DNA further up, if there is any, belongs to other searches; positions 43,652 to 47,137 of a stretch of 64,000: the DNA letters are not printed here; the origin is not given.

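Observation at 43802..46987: Secreted fusion of a nitrilase-superfamily C-N hydrolase to a GH20-like hexosaminidase domain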

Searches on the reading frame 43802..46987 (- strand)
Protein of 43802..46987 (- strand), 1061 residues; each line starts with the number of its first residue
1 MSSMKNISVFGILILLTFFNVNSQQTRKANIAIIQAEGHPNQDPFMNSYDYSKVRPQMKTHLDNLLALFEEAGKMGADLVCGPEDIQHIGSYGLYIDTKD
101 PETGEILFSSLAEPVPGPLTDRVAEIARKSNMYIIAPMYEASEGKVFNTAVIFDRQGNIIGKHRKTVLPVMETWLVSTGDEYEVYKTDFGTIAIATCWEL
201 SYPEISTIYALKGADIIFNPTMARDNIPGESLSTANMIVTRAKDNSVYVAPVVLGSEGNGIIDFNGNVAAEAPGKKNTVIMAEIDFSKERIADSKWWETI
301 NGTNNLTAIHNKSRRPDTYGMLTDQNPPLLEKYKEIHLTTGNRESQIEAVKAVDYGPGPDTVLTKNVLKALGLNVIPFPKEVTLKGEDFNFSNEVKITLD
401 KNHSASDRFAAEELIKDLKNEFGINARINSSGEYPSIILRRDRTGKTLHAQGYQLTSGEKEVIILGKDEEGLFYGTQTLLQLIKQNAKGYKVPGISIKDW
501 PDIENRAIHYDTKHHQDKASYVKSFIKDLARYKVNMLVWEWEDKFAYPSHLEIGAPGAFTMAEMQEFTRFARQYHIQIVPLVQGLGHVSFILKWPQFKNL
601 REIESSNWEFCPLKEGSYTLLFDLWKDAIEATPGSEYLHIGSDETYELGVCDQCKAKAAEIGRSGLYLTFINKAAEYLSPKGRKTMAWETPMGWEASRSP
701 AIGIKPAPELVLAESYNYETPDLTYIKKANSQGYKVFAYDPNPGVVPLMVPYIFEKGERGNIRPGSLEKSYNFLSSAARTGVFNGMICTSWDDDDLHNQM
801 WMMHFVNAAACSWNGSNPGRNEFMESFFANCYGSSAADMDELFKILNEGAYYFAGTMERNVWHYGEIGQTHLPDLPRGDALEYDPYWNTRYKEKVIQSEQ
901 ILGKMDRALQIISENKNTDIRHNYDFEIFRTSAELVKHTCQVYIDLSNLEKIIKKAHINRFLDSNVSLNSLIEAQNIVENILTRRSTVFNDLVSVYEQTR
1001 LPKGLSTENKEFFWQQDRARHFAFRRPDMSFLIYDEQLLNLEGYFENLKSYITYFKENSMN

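Call 3: search_protein_families(library=pfam, proteins=[window:43802-46987:-], max_evalue=1)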
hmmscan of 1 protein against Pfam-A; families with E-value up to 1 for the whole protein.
window:43802-46987:- (1061 aa): 5 families
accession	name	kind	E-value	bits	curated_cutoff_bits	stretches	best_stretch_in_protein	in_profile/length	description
PF00795.27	CN_hydrolase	-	5.9e-35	121.3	23.2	1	58-287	14-249/256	Carbon-nitrogen hydrolase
PF02838.20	Glyco_hydro_20b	-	3e-26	93.1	26.1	1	374-500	3-124/124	Glycosyl hydrolase family 20, domain 2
PF00728.28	Glyco_hydro_20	-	3.1e-13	50.3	22.3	1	506-736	4-257/348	Glycosyl hydrolase family 20, catalytic domain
PF16126.11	DUF4838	-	2.8e-07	30.5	26.6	1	491-682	16-168/325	Domain of unknown function (DUF4838)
PF03648.19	Glyco_hydro_67N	-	0.0011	19.7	24.3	1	441-476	77-117/120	Glycosyl hydrolase family 67 N-terminus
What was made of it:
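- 46118..46909 (-): Nitrilase-superfamily (CN_hydrolase) amidase domain, residues ~27-290. Catalytic E84 (46736-46738), K165 (46493-46495), E172 (46472-46474), C197 (46397-46399). Pfam E 5.9e-35 (call 3).
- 45488..45871 (-): GH20b (GH20 domain 2) N-terminal alpha/beta domain, residues 373-500. Pfam E 3e-26 (call 3).
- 44588..45487 (-): GH20 (beta/alpha)8 catalytic domain, residues ~501-800. HIGSDE motif with D643-E644 (45056-45061); R506. Pfam E 3e-13 (call 3).
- On Nitrilase superfamily (Pfam CN_hydrolase PF00795): 121.3 bits against a gathering cut-off of 23.2; residues 58-287 cover profile positions 14-249 of 256 (call 3).
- On Glycoside hydrolase family 20: PF02838 scores 93 bits against 26; PF00728 scores 50 bits against 22 (call 3).
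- Closest known: GH20 beta-N-acetylhexosaminidases, especially the HexD-like Trichuris suis HEX-2. Different: The Pfam GH20 score is modest at 50 bits, with an additional DUF4838 hit (call 3).
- Checked: Domains (Pfam, call 3).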

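Call 4: search_protein_families(library=ncbifam, proteins=[window:43802-46987:-], max_evalue=1)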
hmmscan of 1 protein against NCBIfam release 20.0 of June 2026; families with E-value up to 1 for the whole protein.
window:43802-46987:- (1061 aa): 10 families
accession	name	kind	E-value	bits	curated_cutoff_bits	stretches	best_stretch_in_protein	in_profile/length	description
TIGR03381.1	agmatine_aguB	equivalog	1.5e-18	67.2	410.25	1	57-257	13-215/279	N-carbamoylputrescine amidase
NF040852.1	nitrile_Arch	equivalog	1e-14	54.3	500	1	67-296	24-237/262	nitrilase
TIGR04048.1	nitrile_sll0784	equivalog_domain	2.1e-13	49.9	502.6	1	58-203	17-165/301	Nit6803 family nitrilase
NF041654.1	GlcNAcase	equivalog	2.9e-13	49.2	1000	1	363-508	9-148/732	beta-N-acetylglucosaminidase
NF033621.1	de_GSH_amidase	exception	1.1e-12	47.9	355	1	54-292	9-241/260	deaminated glutathione amidase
NF009803.0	PRK13287.1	equivalog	1.5e-08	33.7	406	1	112-296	77-269/333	formamidase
NF009802.0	PRK13286.1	equivalog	2.1e-07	30.2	427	1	109-285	73-259/345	aliphatic amidase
TIGR00546.1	lnt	equivalog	3.2e-07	29.9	132.9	1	9-221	134-348/395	apolipoprotein N-acyltransferase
NF043013.1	DeGluthAmidYersProt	equivalog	1.8e-05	24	500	1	116-270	62-229/278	deaminated glutathione amidase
TIGR01137.1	cysta_beta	equivalog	0.0023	16.7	510.25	1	366-522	102-256/457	cystathionine beta-synthase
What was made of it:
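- On A characterised branch of the nitrilase superfamily (aguB, Nit1/Nit2, nitrilase, aliphatic amidase, formamidase, Lnt and others): Archaeal nitrilase scores 54 against 500, deaminated-glutathione amidase 48 against 355, and lnt 30 against 133 (call 4).
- Closest known: Nitrilase-superfamily small-molecule amidases and carbamoylases. Different: It reaches no NCBIfam equivalog cut-off; for example aguB scores 67 bits against a cut-off of 410 (call 4).
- Tried and rejected: All NCBIfam equivalog scores are far below their cut-offs (call 4).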

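Call 5: search_solved_structures(query=window:43802-46987:-, max_evalue=1, show_alignments=3)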
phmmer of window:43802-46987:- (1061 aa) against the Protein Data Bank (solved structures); distinct sequences matched with E-value up to 1: 122 (the best 60 are shown).
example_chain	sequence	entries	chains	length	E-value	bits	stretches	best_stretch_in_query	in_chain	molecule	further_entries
8qk1_A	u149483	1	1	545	2.3e-17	64.9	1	504-705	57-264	beta-N-acetylhexosaminidase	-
2w1v_A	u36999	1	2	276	3.2e-16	61.2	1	66-255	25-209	NITRILASE HOMOLOG 2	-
8hvb_A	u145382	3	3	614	3.1e-15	57.9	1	389-692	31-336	Lacto-N-biosidase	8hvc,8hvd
6i00_J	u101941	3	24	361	5.7e-15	57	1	62-222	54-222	Bifunctional nitrilase/nitrile hydratase NIT4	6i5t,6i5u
6q63_A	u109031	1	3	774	7.4e-15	56.7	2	372-545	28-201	Beta-hexosaminidase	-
2vhh_A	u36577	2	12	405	1.1e-14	56.1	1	108-239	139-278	CG3027-PA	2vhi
1hp4_A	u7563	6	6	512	1.6e-14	55.6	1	374-648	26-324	BETA-N-ACETYLHEXOSAMINIDASE | B-N-acetylhexosaminidase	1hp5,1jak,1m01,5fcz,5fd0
1m04_A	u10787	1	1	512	7.6e-14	53.3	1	374-648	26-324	Beta-N-acetylhexosaminidase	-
6yhh_A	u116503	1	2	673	8.3e-14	53.2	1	372-596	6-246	Beta-N-acetylglucosaminidase-like protein Glycoside hydrolase family 20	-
4c7d_A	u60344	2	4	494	8.4e-14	53.2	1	375-648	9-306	BETA-N-ACETYLHEXOSAMINIDASE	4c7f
4pys_A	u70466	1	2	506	1.2e-13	52.7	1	446-689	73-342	beta-N-acetylhexosaminidase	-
1m03_A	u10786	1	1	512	1.9e-13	52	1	374-648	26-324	Beta-N-acetylhexosaminidase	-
4c7g_A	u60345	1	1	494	2.1e-13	51.8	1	375-648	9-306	BETA-N-ACETYLHEXOSAMINIDASE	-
3ivz_A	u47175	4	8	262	3.6e-13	51.1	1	66-261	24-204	Nitrilase | Beta ureidopropionase (Beta-alanine synthase)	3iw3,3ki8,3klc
7bwg_A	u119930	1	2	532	3.7e-13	51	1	437-595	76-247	Beta-N-acetylhexosaminidase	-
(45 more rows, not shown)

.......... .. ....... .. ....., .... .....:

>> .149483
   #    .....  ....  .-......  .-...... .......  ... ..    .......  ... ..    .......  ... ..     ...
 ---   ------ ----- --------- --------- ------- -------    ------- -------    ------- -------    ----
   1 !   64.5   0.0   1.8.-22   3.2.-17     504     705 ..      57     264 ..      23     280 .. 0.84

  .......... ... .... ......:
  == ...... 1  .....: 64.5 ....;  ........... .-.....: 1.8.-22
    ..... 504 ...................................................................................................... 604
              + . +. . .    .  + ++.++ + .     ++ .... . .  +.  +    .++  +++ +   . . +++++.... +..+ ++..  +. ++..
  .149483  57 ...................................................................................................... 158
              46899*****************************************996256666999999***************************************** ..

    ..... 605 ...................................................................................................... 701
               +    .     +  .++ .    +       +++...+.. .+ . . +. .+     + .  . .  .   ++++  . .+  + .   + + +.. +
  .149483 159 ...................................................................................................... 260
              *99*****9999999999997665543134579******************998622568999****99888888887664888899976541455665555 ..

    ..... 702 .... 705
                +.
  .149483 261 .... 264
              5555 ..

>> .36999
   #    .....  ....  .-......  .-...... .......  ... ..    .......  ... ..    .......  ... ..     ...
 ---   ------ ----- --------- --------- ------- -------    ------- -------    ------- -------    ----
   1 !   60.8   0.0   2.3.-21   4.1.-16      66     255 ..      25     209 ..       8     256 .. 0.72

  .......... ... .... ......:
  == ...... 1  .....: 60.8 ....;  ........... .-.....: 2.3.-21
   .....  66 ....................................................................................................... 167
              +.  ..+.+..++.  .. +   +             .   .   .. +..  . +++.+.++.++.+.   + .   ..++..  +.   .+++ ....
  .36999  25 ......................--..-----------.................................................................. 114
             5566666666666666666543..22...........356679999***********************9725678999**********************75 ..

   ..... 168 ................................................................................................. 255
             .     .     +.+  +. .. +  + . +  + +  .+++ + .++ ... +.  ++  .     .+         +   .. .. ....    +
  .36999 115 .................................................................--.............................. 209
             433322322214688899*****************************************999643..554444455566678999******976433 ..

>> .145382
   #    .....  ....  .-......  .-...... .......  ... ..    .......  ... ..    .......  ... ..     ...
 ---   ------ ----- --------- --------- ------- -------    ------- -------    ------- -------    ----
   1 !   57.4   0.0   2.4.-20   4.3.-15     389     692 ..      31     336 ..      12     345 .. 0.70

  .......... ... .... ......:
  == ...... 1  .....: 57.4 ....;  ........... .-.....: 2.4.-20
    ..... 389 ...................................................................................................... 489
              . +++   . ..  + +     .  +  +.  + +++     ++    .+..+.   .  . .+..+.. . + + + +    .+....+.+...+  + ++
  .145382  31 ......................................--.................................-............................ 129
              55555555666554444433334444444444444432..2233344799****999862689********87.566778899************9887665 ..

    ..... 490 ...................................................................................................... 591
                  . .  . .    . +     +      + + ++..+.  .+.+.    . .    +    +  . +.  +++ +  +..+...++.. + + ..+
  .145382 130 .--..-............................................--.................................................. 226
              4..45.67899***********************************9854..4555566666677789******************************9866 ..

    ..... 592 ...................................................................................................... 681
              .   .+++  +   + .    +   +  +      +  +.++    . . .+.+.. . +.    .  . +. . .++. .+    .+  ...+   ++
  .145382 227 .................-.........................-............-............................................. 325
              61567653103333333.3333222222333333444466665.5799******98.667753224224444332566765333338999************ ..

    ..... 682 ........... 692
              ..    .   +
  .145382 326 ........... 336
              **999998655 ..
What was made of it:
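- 46118..46909 (-): E84, K165 and C197 align with the conserved Glu, Lys and Cys of mouse Nit2, 2w1v (call 5).
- On Glycoside hydrolase family 20: HIGSDE aligns with HIGADE of 8qk1 (call 5).
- Domain hits and motifs: calls 3, 5.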
